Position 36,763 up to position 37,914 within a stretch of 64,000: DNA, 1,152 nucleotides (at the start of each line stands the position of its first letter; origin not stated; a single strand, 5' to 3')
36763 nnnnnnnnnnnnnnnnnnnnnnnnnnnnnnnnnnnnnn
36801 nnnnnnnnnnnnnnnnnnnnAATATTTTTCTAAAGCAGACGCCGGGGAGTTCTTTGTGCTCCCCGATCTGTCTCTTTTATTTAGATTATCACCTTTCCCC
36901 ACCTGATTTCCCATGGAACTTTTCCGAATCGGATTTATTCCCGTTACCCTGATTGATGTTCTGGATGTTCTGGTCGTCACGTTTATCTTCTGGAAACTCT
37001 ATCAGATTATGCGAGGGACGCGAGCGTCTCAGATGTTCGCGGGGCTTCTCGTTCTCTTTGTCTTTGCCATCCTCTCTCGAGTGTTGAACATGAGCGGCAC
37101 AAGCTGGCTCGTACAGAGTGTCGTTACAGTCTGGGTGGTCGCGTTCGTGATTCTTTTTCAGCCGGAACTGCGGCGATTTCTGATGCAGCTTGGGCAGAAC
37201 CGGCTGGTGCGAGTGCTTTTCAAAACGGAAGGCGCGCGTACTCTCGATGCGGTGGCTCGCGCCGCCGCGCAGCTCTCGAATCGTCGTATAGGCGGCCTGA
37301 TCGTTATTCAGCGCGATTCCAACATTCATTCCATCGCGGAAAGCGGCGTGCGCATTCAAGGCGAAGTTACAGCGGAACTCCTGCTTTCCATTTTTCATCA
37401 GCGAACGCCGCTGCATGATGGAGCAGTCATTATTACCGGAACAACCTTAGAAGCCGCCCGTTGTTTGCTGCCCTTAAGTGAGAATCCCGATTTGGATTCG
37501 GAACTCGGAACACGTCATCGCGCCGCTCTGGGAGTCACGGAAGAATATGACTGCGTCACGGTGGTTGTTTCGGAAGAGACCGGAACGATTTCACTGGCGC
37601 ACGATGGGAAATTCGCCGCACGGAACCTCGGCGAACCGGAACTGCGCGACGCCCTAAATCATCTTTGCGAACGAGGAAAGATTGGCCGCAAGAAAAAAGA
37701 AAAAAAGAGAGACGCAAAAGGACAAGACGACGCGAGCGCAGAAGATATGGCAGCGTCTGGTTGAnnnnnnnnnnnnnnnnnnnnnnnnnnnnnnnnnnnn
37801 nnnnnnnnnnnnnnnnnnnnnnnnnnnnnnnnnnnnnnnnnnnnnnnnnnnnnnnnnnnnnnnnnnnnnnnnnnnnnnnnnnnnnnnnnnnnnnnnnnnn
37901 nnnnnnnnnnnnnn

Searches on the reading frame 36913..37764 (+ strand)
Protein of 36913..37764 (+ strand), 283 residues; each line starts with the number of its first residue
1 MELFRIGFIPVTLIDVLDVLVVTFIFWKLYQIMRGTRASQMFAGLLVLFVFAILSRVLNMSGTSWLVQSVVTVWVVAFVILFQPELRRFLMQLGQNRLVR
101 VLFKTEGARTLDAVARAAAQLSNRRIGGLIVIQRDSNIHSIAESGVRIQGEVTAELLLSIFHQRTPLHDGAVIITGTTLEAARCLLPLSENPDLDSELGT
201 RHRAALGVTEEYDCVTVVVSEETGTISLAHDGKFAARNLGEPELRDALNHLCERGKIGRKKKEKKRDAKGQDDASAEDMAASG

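Call 19: search_protein_families(library=pfam, proteins=[window:36913-37764:+])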
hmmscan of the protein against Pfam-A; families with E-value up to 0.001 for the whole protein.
window:36913-37764:+ (283 aa): 2 families
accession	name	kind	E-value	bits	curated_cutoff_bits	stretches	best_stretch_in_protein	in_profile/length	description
PF02457.21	DAC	-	2.3e-42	143.8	27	1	116-233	2-118/119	DisA bacterial checkpoint controller nucleotide-binding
PF19293.4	CdaA_N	-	3.4e-12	46.8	23.8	1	9-85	3-80/81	CdaA N-terminal transmembrane domain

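Call 81: search_protein_families(library=pfam, proteins=[L145:1125-2582:-, L145:3-710:-], max_evalue=0.01)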
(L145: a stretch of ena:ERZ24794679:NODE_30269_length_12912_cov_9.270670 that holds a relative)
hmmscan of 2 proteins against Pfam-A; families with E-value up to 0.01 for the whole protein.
L145:1125-2582:- (485 aa): 1 family
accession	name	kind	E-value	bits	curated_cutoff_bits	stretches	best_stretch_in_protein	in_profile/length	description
PF13231.12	PMT_2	-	2.7e-15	57.4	26.1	1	56-211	3-153/160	Dolichyl-phosphate-mannose-protein mannosyltransferase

L145:3-710:- (236 aa): 7 families
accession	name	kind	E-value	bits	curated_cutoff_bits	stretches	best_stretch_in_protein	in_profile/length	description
PF13641.12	Glyco_tranf_2_3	-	1.4e-23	84.6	27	1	30-232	1-206/230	Glycosyltransferase like family 2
PF00535.33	Glycos_transf_2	-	4e-20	72.9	23.3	1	34-202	2-167/168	Glycosyl transferase family 2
PF13632.12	Glyco_trans_2_3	-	3e-18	66.8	27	1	116-232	2-118/198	Glycosyl transferase family group 2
PF13506.12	Glyco_transf_21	-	6.9e-13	48.9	21.7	1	107-232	25-149/174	Glycosyl transferase family 21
PF03552.20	Cellulose_synt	-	1.5e-06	27.5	24.7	0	97-199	183-288/722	Cellulose synthase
PF03142.21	Chitin_synth_2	-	2.9e-05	23.4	27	0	115-197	204-286/527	Chitin synthase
PF10111.15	Glyco_tranf_2_2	-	0.0098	15.8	27.3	0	112-209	81-185/276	Glycosyltransferase like family 2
